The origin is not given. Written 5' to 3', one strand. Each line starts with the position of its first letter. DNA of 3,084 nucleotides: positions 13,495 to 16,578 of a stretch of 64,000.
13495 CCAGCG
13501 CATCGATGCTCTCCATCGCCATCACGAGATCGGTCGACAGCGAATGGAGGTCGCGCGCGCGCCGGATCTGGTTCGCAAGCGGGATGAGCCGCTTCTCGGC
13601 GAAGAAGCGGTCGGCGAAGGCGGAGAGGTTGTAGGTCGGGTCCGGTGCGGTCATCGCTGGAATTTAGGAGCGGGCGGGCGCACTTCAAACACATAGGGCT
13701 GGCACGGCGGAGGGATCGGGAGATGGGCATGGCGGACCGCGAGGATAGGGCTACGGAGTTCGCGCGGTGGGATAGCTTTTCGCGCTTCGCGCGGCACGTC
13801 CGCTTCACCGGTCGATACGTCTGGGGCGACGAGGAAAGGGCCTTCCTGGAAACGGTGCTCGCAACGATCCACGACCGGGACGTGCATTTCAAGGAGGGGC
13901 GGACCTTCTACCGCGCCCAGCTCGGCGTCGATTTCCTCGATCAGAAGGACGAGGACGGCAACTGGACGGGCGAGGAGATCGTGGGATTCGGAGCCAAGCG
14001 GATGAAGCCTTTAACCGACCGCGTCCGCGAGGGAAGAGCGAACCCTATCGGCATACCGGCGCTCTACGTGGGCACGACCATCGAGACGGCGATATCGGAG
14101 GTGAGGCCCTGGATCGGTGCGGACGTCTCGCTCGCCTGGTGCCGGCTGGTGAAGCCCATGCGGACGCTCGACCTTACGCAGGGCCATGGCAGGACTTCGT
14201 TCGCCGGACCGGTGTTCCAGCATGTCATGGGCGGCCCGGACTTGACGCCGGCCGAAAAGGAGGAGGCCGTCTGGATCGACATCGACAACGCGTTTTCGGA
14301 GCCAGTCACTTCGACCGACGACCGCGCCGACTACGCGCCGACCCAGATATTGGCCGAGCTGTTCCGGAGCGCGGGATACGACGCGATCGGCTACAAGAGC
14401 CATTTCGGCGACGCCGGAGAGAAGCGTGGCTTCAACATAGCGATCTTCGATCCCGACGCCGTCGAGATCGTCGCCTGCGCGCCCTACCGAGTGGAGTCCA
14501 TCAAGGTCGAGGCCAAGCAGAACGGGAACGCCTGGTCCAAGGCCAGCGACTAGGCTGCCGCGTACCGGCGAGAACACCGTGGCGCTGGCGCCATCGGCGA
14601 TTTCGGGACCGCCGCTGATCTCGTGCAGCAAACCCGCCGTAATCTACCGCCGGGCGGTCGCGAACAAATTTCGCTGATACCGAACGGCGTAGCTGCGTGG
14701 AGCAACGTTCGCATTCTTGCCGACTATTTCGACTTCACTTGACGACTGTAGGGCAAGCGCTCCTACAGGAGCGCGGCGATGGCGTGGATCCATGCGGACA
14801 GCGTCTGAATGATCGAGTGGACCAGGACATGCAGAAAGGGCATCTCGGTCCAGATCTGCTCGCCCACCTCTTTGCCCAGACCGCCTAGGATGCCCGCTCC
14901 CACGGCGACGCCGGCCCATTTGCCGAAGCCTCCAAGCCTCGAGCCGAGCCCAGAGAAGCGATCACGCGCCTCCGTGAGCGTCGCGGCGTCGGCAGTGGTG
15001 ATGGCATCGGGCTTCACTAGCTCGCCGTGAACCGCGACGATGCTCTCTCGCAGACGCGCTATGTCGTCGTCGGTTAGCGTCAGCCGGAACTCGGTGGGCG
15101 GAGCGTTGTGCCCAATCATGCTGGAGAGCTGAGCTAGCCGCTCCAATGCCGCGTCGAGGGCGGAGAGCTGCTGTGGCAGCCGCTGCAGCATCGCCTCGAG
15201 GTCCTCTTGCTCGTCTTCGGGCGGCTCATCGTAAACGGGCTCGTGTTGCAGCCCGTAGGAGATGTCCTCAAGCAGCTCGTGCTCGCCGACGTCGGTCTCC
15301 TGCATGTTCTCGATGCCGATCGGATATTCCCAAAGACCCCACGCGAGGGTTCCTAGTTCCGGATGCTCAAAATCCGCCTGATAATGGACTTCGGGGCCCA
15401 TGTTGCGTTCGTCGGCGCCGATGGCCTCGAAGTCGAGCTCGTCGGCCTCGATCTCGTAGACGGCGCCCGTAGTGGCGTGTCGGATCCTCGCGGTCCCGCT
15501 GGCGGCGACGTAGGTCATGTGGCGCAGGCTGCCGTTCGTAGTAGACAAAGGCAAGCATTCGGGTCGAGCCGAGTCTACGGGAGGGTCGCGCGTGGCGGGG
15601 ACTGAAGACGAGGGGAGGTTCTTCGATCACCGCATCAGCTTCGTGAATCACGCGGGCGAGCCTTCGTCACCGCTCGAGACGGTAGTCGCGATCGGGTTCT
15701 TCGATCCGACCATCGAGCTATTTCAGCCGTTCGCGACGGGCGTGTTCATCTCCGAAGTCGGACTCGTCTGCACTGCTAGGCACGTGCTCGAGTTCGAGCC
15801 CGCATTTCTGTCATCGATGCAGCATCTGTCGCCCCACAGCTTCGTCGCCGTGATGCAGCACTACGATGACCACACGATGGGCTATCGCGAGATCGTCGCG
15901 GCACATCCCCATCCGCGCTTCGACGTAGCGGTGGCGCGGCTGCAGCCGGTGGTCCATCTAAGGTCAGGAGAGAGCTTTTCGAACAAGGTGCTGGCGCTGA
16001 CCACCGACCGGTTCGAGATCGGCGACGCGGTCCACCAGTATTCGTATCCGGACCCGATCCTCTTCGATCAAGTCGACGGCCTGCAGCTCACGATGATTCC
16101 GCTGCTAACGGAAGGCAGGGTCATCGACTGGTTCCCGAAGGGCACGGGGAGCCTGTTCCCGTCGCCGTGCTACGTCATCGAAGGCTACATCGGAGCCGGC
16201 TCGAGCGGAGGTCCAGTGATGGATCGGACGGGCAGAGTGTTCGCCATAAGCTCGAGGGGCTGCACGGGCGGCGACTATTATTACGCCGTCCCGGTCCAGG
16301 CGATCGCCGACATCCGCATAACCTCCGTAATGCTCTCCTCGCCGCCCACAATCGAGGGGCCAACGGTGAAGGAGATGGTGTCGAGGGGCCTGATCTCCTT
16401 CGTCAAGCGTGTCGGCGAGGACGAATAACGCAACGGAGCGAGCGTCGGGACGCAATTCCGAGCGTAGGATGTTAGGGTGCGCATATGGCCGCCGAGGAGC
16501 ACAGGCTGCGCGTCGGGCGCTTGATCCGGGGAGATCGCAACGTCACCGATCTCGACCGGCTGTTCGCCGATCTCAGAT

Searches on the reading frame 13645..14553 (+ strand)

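Call 23: search_protein_families(library=pfam, proteins=[window:13645-14553:+], max_evalue=0.001)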
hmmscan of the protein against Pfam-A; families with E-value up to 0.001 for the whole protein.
window:13645-14553:+ (302 aa): 1 family
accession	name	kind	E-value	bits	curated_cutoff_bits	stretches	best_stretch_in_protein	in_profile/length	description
PF08808.17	RES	-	3e-17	63.5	23.2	1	120-277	12-147/157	RES domain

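Call 27: search_protein_families(library=padloc, proteins=[window:13645-14553:+], max_evalue=0.01)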
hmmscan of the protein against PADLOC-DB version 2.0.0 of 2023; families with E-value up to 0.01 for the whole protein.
window:13645-14553:+ (302 aa): 0 families

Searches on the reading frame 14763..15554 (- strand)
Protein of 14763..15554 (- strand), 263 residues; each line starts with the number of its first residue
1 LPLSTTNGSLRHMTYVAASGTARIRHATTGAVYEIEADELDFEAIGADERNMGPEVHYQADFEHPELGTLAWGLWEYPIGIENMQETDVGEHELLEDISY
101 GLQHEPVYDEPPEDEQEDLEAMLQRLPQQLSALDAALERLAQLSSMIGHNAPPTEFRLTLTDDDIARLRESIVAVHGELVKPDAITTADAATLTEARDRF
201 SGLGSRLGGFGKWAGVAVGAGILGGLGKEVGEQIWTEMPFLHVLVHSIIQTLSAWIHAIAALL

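Call 23: search_protein_families(library=pfam, proteins=[window:14763-15554:-], max_evalue=0.001)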
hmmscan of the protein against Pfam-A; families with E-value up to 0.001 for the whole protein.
window:14763-15554:- (263 aa): 0 families

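Call 27: search_protein_families(library=padloc, proteins=[window:14763-15554:-], max_evalue=0.01)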
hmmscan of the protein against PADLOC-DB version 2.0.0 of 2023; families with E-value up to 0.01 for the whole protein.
window:14763-15554:- (263 aa): 1 family
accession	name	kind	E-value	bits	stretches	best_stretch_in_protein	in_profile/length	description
PDLC00579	JetC3|JetC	-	0.0066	12.3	1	111-178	816-882/1453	DUF3584 domain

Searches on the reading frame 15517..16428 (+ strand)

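Call 5: search_protein_families(library=pfam, proteins=[window:15517-16428:+], max_evalue=0.1)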
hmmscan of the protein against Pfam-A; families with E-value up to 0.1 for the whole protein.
window:15517-16428:+ (303 aa): 3 families
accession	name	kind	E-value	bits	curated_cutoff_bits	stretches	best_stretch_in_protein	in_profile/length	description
PF13365.12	Trypsin_2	-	1.1e-10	42.9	27.6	1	73-244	1-144/144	Trypsin-like peptidase domain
PF00089.32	Trypsin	-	0.00035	20.9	20.6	1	70-265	24-218/220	Trypsin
PF10459.15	Peptidase_S46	-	0.068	12.2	22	0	68-90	44-66/698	Peptidase S46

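Call 27: search_protein_families(library=padloc, proteins=[window:15517-16428:+], max_evalue=0.01)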
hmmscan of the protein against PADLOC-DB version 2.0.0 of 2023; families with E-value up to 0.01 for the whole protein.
window:15517-16428:+ (303 aa): 3 families
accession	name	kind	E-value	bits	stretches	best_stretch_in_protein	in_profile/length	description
PDLC02960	RT-Protease_XI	-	7.2e-08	29.8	1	72-265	349-502/506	single gene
PDLC02959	RT-Protease_XI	-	5.4e-07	26.9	1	73-265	352-506/510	single gene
PDLC04593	PDC-M35A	-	8.8e-05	20.4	1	55-179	7-120/216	-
